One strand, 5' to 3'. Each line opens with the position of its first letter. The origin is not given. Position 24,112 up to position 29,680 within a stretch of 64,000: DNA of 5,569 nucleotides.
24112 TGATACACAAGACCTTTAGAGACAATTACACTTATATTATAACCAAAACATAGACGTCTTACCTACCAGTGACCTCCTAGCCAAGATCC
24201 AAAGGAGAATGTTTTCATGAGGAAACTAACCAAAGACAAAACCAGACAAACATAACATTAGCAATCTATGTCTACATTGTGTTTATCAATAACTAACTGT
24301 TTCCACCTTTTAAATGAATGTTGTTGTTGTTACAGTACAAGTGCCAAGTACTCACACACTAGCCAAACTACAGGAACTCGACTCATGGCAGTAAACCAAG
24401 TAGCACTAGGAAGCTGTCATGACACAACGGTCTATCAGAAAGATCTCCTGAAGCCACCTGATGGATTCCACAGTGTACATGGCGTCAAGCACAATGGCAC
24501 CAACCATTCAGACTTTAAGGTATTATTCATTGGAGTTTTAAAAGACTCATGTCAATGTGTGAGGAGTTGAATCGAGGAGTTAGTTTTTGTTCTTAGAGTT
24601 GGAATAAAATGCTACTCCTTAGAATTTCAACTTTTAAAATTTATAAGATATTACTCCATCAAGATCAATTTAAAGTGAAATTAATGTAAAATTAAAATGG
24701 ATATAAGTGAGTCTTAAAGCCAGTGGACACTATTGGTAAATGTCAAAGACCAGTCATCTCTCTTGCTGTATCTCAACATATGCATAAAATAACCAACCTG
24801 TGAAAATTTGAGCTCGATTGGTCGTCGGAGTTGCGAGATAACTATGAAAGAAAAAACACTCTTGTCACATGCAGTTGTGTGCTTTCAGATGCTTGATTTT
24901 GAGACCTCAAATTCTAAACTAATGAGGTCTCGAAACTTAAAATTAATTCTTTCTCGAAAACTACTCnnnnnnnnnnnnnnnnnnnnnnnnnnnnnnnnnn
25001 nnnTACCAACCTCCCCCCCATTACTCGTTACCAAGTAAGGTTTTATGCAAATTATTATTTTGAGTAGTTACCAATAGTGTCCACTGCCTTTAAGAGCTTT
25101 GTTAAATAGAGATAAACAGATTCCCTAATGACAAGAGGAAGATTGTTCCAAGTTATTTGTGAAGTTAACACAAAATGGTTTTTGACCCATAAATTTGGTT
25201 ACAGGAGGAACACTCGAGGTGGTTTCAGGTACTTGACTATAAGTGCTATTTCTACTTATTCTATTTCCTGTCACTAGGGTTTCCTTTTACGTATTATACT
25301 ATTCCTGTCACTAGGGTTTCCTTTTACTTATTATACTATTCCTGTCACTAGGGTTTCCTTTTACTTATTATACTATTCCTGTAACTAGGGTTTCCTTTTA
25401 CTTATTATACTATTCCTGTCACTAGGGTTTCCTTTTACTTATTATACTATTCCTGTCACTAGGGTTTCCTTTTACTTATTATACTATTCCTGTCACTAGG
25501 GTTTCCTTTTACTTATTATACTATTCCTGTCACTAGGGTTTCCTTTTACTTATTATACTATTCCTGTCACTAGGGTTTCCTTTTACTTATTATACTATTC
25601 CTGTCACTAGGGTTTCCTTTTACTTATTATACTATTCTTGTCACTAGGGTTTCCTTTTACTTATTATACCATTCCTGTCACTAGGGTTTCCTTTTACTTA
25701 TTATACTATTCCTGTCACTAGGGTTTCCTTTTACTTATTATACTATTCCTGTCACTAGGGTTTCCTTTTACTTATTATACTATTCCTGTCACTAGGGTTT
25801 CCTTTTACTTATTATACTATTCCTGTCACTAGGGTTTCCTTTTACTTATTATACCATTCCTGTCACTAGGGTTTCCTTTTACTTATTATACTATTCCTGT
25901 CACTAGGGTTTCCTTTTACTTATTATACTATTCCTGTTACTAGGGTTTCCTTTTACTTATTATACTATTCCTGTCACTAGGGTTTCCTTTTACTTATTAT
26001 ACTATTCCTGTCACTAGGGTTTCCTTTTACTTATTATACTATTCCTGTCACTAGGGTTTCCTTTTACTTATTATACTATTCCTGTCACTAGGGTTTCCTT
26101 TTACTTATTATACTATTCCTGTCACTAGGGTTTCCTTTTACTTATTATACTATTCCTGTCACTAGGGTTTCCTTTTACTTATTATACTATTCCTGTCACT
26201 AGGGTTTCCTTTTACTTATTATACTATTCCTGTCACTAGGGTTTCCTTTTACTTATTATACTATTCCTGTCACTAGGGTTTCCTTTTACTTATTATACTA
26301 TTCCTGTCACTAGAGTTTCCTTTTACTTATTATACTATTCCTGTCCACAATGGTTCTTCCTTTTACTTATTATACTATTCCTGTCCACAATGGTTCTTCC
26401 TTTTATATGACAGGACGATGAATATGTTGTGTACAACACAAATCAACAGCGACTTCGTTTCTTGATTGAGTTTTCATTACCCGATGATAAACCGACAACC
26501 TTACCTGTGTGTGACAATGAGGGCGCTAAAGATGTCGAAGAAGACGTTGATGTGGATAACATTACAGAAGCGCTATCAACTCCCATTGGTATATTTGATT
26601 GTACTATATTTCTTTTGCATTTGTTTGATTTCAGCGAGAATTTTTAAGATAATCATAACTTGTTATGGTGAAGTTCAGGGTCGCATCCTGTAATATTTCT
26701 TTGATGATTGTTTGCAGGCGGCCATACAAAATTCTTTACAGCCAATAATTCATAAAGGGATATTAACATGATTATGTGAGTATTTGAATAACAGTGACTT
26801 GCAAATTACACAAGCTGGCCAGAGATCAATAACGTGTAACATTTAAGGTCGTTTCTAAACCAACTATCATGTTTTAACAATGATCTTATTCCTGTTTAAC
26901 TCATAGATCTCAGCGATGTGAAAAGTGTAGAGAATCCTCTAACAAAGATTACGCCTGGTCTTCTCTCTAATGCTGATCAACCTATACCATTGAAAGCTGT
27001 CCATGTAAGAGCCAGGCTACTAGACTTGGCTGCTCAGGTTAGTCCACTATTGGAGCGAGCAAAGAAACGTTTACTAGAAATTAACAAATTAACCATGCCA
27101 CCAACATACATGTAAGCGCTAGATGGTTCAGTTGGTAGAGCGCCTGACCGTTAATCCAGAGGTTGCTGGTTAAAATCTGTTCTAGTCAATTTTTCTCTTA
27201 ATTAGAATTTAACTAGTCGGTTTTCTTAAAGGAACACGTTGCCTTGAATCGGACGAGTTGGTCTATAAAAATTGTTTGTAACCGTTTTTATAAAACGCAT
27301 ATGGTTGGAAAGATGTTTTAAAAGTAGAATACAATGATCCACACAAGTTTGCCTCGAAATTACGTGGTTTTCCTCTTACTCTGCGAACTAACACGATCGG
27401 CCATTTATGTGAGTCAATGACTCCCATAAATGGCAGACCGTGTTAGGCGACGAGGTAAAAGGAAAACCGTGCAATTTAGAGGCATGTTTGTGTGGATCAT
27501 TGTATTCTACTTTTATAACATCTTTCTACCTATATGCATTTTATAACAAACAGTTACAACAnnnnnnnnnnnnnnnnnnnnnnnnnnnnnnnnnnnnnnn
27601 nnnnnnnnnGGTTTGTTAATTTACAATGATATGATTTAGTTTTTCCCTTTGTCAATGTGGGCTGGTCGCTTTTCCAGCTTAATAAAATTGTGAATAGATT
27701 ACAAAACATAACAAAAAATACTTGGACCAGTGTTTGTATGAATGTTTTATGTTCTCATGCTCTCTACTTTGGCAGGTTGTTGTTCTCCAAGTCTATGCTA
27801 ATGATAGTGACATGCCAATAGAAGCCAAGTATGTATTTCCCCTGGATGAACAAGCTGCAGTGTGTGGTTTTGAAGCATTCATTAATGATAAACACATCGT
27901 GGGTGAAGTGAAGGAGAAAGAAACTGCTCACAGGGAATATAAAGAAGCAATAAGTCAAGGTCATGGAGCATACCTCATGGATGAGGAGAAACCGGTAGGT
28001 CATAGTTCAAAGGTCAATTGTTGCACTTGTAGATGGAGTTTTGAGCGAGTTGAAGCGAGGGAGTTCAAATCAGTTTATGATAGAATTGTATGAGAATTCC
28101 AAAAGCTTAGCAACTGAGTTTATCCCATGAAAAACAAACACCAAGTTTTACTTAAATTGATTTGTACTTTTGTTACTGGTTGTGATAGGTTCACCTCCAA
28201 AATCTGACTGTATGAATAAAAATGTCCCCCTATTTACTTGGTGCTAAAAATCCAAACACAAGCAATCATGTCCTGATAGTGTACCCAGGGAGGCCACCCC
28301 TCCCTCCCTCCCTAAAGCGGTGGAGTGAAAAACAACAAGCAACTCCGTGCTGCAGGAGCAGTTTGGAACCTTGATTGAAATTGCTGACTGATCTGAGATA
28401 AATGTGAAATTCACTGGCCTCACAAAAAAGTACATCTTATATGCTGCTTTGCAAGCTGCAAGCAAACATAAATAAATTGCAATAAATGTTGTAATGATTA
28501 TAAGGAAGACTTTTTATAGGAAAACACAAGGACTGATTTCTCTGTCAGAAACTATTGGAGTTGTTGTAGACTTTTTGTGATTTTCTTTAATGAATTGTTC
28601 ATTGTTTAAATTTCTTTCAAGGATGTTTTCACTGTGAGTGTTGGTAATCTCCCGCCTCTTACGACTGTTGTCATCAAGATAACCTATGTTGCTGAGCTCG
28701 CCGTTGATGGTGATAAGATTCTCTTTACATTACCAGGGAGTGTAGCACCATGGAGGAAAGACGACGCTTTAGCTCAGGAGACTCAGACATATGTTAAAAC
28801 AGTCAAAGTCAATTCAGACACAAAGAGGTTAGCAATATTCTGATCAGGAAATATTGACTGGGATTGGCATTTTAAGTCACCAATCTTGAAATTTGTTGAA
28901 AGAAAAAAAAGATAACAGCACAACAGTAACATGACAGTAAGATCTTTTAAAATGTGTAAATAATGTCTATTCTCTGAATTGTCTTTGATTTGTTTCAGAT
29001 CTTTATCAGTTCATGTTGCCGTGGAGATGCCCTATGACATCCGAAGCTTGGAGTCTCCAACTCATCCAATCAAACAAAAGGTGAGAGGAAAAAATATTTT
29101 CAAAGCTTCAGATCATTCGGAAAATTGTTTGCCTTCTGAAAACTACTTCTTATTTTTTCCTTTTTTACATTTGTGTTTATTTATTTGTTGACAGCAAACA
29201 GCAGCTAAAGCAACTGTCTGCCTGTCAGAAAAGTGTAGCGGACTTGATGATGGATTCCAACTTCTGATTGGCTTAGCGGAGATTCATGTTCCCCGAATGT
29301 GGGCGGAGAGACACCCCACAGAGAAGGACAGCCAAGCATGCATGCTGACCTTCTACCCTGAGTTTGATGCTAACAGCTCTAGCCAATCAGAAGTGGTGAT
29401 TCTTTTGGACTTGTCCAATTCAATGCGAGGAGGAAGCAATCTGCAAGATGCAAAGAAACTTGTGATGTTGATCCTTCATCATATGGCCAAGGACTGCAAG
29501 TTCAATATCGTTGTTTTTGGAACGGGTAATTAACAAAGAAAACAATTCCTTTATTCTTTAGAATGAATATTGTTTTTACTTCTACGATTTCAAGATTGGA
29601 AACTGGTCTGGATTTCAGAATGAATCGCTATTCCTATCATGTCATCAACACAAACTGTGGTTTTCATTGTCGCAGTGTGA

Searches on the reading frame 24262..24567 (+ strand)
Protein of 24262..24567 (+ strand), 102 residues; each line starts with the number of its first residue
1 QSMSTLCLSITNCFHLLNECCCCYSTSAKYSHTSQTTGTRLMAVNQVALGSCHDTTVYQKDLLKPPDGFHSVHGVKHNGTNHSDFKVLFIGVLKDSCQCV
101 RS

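Call 42: search_protein_families(library=pfam, proteins=[window:24262-24567:+], max_evalue=1)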
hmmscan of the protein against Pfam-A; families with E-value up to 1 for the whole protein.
window:24262-24567:+ (102 aa): 1 family
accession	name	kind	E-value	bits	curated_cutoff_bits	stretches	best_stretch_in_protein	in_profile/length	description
PF00644.27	PARP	-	2.1e-07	31.1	26.7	1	23-86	92-153/199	Poly(ADP-ribose) polymerase catalytic domain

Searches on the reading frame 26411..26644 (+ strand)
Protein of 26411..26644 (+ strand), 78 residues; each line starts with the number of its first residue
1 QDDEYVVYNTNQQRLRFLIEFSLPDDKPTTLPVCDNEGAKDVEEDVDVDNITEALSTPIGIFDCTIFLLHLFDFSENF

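Call 42: search_protein_families(library=pfam, proteins=[window:26411-26644:+], max_evalue=1)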
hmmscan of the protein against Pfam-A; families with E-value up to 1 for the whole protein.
window:26411-26644:+ (78 aa): 1 family
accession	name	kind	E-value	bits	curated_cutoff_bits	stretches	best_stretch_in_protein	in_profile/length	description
PF00644.27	PARP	-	0.0022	18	26.7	1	1-22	177-198/199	Poly(ADP-ribose) polymerase catalytic domain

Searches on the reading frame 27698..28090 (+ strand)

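Call 10: search_protein_families(library=pfam, proteins=[window:27698-28090:+], max_evalue=0.01)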
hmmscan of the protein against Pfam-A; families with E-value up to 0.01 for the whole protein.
window:27698-28090:+ (131 aa): 2 families
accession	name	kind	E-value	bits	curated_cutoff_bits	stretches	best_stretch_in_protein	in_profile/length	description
PF08487.16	VIT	-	3.4e-25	88.8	26.5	1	25-99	15-89/111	Vault protein inter-alpha-trypsin domain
PF13757.12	VIT_2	-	2.3e-10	40.6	23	1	26-75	29-78/78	Vault protein inter-alpha-trypsin domain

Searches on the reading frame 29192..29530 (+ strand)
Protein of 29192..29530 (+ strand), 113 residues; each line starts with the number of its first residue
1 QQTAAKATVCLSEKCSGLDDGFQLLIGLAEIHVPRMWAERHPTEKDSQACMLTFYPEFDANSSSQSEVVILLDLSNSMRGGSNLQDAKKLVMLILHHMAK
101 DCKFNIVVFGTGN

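Call 10: search_protein_families(library=pfam, proteins=[window:29192-29530:+], max_evalue=0.01)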
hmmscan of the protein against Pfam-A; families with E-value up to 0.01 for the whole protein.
window:29192-29530:+ (113 aa): 2 families
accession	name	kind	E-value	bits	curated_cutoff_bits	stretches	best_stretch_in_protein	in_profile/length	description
PF13519.12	VWA_2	-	2.8e-06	28.3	27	1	68-111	1-47/107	von Willebrand factor type A domain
PF13768.12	VWA_3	-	3.1e-05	24.5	27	1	67-111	2-44/155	von Willebrand factor type A domain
